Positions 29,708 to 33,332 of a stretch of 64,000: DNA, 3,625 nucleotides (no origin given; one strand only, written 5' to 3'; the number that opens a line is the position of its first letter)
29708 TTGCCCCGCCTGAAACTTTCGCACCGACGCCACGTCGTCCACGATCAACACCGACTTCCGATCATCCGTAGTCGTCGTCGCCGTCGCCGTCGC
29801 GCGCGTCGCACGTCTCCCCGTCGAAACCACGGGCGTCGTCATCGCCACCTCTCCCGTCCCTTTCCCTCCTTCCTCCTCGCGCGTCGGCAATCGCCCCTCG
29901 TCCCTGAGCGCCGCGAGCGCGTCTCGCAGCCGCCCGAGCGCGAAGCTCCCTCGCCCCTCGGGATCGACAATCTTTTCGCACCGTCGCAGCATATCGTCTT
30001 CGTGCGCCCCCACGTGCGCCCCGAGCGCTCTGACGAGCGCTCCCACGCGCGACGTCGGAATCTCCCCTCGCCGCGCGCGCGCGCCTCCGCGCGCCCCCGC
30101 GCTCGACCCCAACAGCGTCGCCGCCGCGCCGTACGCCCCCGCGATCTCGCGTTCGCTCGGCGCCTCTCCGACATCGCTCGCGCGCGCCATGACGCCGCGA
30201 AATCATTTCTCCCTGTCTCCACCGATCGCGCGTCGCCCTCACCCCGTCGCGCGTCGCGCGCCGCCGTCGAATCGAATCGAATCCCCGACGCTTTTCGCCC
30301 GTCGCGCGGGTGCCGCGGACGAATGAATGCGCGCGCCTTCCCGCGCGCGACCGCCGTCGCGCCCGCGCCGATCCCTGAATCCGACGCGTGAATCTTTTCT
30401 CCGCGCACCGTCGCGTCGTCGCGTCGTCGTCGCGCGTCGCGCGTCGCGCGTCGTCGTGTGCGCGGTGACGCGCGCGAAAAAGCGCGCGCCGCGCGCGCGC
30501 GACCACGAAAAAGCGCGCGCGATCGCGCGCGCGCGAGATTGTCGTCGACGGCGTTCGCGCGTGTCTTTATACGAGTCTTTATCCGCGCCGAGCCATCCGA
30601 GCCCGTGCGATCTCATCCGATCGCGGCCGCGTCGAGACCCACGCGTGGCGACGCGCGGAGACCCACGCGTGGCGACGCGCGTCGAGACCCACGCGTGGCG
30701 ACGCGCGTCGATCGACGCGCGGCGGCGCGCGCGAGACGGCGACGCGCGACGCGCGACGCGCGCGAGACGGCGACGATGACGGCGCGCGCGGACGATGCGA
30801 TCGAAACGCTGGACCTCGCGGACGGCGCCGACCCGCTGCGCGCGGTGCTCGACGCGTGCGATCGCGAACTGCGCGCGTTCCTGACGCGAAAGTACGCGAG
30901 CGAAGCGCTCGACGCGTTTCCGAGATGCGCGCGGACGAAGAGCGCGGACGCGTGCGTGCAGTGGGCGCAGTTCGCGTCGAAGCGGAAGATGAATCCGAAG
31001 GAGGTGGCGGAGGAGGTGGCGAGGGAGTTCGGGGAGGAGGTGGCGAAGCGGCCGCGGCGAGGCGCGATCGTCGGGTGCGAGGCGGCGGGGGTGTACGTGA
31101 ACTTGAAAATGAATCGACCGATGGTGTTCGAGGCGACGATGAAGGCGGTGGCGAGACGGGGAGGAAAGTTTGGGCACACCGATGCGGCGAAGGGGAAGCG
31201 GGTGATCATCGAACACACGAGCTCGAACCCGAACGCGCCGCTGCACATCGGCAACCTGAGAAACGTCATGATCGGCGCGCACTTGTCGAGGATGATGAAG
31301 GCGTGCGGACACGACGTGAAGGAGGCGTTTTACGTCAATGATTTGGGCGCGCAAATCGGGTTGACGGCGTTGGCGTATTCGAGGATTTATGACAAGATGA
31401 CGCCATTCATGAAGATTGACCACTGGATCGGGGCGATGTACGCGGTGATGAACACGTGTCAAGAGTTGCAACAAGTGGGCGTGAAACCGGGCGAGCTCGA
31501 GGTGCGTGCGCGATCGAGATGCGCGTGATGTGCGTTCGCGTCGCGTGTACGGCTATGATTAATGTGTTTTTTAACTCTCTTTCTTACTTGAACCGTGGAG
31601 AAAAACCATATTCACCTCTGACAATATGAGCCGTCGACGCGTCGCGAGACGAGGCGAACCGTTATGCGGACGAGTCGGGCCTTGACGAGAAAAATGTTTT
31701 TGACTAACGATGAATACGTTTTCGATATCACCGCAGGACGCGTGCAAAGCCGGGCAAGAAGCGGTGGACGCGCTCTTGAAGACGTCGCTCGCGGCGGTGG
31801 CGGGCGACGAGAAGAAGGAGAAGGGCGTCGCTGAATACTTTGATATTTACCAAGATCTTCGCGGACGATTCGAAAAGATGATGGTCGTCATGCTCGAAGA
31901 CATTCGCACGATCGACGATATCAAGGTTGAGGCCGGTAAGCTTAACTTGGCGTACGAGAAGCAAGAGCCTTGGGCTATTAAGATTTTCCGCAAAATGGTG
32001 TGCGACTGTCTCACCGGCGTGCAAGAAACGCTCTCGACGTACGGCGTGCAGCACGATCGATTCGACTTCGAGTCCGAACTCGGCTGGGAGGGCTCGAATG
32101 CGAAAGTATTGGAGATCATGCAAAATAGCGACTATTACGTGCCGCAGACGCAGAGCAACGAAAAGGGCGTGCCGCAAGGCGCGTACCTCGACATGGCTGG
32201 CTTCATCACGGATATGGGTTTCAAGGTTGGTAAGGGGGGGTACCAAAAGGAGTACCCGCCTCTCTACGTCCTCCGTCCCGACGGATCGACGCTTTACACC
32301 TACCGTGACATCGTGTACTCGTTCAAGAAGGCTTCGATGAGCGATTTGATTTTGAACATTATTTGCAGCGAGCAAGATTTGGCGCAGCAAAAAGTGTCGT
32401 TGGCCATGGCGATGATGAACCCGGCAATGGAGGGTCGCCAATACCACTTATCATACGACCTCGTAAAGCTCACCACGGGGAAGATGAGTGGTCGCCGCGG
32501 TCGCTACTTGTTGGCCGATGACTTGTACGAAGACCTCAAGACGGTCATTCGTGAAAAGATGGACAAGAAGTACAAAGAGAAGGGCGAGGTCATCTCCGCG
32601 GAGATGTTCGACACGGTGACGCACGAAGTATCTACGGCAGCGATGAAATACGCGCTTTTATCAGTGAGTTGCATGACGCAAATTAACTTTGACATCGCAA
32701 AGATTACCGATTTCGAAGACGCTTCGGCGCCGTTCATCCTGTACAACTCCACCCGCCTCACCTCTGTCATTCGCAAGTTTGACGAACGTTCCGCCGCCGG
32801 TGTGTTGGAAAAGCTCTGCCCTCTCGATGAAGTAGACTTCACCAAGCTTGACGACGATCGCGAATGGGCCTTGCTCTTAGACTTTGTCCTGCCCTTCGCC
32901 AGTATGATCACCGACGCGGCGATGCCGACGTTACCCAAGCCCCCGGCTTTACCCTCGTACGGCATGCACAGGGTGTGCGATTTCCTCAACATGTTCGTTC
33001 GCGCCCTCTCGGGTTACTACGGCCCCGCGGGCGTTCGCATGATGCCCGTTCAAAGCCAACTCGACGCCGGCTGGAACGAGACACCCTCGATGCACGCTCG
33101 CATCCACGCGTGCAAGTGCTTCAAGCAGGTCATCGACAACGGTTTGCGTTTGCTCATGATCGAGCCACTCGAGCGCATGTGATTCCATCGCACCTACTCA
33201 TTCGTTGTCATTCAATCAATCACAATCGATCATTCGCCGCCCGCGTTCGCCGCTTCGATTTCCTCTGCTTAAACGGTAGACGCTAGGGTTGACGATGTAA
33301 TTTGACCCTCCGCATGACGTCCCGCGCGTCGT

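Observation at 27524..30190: Response-regulator receiver domain fused to a Dof zinc finger: an unusual domain architecture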

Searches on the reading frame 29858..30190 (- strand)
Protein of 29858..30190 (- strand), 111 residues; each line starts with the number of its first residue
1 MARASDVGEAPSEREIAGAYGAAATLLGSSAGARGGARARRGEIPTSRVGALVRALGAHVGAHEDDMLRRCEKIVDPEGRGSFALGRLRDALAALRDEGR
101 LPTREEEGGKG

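Call 34: search_protein_families(library=pfam, proteins=[window:29858-30190:-], max_evalue=10)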
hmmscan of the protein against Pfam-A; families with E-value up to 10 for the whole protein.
seq(111 aa): 1 family
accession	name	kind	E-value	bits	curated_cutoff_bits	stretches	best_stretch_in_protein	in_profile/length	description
PF19698.5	DUF6197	-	3.1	8.6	24.6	1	14-101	4-77/111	Family of unknown function (DUF6197)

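Call 37: search_solved_structures(query=A3, max_evalue=10, show_alignments=2)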
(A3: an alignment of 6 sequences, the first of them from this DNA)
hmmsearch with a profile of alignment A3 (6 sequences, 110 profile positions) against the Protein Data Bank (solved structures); distinct sequences matched with E-value up to 10: 16.
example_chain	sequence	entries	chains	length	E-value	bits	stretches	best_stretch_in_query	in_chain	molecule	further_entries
5tnc_A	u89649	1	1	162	0.0083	19.6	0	45-69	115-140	TROPONIN-C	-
2w49_0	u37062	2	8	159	0.0084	19.6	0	45-69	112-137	TROPONIN C, SKELETAL MUSCLE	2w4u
1ncx_A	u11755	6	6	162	0.0085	19.6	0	43-66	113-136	TROPONIN C | Troponin C, skeletal muscle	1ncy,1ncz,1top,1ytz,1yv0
4tnc_A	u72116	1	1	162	0.011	19.2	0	15-85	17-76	TROPONIN C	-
1tnw_A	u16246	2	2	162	0.02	18.4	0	13-85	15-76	TROPONIN C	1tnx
2lc5_A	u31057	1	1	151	0.022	18.3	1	40-85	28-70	Calmodulin, putative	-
8bd2_A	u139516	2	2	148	0.25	14.8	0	37-81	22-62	Calmodulin-3 | Calmodulin-1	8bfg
1qtx_A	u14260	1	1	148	0.44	14.1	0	37-81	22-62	PROTEIN (CALMODULIN)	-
1qs7_A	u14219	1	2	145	0.45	14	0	37-81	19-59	CALMODULIN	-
7jts_t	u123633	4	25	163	0.47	13.9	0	37-81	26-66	Calmodulin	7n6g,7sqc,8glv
1rfj_A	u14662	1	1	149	0.48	13.9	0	37-81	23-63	calmodulin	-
4aqr_A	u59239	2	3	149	0.56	13.7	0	37-81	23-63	CALMODULIN-7 | CALMODULIN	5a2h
9qt9_E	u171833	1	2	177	0.69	13.4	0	37-81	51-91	Calmodulin-1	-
2bl0_C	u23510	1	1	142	0.74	13.3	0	61-96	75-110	MYOSIN REGULATORY LIGHT CHAIN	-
1jc2_A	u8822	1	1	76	1.3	12.5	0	46-69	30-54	TROPONIN C, SKELETAL MUSCLE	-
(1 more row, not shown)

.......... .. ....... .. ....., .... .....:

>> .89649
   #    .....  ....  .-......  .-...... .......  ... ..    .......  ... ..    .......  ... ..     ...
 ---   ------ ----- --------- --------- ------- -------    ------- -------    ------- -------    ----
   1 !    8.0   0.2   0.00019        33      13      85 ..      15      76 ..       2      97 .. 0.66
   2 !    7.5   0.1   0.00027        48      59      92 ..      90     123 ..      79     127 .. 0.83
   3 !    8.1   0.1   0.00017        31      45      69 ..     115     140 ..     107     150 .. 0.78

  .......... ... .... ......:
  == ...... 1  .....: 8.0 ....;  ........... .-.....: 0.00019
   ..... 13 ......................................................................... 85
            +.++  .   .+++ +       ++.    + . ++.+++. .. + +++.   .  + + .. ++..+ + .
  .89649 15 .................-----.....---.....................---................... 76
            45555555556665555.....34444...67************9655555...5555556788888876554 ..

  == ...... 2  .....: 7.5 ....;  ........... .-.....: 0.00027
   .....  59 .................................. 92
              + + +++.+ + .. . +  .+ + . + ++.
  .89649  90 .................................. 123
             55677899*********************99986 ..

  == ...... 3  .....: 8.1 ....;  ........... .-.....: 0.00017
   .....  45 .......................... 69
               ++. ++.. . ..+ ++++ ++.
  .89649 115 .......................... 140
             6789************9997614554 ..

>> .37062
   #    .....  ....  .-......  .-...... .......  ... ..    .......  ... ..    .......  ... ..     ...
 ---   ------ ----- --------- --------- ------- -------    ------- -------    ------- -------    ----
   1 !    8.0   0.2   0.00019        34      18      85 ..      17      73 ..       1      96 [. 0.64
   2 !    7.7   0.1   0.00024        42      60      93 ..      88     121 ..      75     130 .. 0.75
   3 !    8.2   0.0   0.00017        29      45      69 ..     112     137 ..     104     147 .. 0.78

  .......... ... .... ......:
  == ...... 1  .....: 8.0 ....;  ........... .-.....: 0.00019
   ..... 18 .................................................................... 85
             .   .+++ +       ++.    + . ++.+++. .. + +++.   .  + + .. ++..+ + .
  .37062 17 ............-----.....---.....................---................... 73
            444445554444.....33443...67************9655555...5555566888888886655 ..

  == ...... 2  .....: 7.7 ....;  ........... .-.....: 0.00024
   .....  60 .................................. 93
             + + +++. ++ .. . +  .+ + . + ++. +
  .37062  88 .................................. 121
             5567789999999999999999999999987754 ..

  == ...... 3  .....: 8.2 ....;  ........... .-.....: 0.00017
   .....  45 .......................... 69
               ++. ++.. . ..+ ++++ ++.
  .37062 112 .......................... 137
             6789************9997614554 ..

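Call 66: search_solved_structures(query=A6, max_evalue=10, show_alignments=1)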
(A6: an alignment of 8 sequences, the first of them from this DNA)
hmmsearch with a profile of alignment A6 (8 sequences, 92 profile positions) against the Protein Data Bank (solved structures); distinct sequences matched with E-value up to 10: 170 (the best 60 are shown).
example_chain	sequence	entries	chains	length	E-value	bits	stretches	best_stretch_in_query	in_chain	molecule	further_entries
2w49_0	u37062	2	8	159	0.00012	25.5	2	4-71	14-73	TROPONIN C, SKELETAL MUSCLE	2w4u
1ncx_A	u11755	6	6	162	0.00013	25.4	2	4-71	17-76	TROPONIN C | Troponin C, skeletal muscle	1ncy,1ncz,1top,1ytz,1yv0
4tnc_A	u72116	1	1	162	0.00019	24.9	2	4-72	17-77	TROPONIN C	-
5tnc_A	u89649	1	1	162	0.0002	24.8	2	4-72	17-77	TROPONIN-C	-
1tnw_A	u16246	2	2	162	0.00029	24.2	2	4-71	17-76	TROPONIN C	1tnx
2lc5_A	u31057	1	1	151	0.00074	23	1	6-71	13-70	Calmodulin, putative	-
8bd2_A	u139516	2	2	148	0.0025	21.3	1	7-68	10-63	Calmodulin-3 | Calmodulin-1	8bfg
1dtl_A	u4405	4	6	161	0.006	20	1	3-68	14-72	CARDIAC TROPONIN C | Troponin C | Troponin C, slow skeletal and cardiac muscles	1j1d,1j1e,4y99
8fmm_A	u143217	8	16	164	0.0064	20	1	3-70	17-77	Troponin C, slow skeletal and cardiac muscles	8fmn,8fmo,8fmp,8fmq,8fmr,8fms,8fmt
1aj4_A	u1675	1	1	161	0.0066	19.9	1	3-69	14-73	TROPONIN C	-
9y6s_8M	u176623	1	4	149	0.0073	19.8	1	7-68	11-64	Calmodulin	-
1qs7_A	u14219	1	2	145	0.0079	19.7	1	7-67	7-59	CALMODULIN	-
1qtx_A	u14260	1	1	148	0.0083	19.6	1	7-67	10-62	PROTEIN (CALMODULIN)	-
2jt3_A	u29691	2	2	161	0.0086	19.5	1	3-69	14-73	Troponin C | Troponin C, slow skeletal and cardiac muscles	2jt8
7jts_t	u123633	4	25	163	0.0096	19.4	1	9-67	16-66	Calmodulin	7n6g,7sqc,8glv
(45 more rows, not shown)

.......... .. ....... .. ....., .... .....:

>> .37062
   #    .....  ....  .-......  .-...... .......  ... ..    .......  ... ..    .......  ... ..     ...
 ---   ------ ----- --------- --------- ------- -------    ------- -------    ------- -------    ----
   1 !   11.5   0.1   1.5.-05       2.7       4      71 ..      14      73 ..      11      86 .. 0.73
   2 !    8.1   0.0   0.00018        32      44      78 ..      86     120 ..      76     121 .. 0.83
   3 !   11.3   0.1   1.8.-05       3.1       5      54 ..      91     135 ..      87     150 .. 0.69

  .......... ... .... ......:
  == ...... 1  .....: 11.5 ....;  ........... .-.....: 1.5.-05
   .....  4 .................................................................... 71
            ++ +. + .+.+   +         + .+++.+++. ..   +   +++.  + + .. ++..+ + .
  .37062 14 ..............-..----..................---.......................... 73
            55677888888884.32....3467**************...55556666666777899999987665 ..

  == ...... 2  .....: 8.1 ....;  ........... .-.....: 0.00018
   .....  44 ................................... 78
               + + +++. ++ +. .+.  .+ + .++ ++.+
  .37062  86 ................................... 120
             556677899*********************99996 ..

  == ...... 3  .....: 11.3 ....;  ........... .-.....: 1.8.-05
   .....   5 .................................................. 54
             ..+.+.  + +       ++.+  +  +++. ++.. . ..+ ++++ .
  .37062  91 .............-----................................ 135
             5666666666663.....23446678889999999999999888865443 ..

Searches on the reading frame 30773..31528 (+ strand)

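Call 62: search_protein_families(library=pfam, proteins=[window:30773-31528:+], max_evalue=0.00001)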
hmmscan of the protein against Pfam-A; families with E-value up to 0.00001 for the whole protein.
window:30773-31528:+ (251 aa): 1 family
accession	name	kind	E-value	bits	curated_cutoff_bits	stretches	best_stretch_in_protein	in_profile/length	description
PF00750.26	tRNA-synt_1d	-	2.2e-12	47.1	23.3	1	135-217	13-96/349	tRNA synthetases class I (R), catalytic domain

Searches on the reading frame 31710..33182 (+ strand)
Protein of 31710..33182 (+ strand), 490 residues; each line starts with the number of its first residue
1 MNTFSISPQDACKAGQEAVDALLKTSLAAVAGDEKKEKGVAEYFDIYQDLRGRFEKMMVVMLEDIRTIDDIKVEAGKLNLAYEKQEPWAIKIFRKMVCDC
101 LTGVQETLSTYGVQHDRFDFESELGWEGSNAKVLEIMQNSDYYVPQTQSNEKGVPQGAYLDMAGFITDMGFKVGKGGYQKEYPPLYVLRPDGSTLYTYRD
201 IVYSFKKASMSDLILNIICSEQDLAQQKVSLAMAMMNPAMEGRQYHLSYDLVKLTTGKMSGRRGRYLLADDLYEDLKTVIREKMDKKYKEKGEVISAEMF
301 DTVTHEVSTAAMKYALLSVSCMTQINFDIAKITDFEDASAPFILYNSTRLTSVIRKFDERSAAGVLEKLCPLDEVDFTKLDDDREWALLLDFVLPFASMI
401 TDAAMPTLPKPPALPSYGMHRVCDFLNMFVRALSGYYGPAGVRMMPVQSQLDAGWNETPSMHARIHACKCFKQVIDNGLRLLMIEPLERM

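Call 62: search_protein_families(library=pfam, proteins=[window:31710-33182:+], max_evalue=0.00001)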
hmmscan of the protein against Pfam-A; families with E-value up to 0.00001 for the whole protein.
window:31710-33182:+ (490 aa): 2 families
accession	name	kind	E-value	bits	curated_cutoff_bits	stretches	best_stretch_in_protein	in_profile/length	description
PF05746.21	DALR_1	-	1.9e-08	34.9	22.3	1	343-490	1-117/117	DALR anticodon binding domain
PF00750.26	tRNA-synt_1d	-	9.9e-07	28.5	23.3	1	185-328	203-348/349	tRNA synthetases class I (R), catalytic domain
